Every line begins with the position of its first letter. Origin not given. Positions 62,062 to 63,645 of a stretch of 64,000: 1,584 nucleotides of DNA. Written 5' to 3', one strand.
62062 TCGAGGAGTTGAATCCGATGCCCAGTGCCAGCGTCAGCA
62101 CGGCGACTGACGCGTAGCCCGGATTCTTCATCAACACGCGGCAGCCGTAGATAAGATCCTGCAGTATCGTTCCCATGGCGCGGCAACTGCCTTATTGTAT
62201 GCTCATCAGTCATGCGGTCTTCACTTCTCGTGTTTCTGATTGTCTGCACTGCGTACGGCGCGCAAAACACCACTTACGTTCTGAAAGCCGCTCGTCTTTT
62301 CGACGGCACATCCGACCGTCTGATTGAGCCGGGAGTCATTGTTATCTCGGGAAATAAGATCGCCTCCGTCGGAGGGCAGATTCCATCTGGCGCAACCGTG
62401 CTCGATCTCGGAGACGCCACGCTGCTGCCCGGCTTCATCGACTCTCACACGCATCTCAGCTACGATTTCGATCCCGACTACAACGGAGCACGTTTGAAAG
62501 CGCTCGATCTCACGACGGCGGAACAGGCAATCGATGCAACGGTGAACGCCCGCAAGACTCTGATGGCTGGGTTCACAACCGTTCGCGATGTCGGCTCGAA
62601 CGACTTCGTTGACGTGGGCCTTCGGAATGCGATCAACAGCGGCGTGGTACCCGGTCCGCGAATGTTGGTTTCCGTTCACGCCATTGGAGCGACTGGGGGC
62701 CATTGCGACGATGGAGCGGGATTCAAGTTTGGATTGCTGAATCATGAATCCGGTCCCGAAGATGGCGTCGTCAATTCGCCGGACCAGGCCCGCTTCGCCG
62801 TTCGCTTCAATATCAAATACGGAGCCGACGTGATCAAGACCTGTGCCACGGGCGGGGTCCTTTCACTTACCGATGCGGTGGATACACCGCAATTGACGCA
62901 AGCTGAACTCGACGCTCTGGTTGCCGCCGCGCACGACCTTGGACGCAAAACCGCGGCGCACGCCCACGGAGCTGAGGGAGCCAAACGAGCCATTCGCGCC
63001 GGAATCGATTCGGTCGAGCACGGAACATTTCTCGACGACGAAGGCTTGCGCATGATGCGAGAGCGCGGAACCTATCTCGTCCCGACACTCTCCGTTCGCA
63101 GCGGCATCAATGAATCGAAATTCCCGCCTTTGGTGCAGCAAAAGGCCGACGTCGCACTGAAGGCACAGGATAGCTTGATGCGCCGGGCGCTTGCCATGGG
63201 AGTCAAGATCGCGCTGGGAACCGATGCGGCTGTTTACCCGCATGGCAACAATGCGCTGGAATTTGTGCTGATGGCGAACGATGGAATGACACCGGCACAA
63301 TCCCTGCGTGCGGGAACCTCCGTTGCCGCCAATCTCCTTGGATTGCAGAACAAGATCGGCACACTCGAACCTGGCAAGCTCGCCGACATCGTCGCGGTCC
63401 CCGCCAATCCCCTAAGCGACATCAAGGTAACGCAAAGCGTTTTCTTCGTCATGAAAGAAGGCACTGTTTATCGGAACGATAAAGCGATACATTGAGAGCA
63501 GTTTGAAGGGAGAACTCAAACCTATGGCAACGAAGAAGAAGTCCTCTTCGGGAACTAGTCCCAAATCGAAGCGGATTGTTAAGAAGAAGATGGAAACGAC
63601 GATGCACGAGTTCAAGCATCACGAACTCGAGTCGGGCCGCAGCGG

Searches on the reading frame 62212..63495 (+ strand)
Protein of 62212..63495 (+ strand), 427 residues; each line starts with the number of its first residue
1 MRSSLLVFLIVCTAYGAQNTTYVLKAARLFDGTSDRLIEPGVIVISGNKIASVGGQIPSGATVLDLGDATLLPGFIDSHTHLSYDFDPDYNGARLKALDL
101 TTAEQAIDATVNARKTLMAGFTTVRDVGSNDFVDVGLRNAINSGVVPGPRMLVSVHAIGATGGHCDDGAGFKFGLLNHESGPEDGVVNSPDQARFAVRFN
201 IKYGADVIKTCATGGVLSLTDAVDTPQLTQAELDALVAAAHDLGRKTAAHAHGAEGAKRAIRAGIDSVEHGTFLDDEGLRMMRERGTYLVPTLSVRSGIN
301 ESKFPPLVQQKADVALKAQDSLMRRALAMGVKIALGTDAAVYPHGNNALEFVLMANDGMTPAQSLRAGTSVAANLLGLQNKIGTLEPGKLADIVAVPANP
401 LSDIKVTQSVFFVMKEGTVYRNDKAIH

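Call 9: search_protein_families(library=pfam, proteins=[window:62212-63495:+], max_evalue=0.001)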
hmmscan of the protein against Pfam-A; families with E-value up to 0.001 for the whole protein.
window:62212-63495:+ (427 aa): 2 families
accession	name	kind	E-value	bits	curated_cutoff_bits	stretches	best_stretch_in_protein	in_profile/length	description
PF01979.26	Amidohydro_1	-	1.5e-49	169.5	25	1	70-418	1-343/345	Amidohydrolase family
PF07969.17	Amidohydro_3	-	6.3e-18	65.9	29.7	2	217-401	241-449/472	Amidohydrolase family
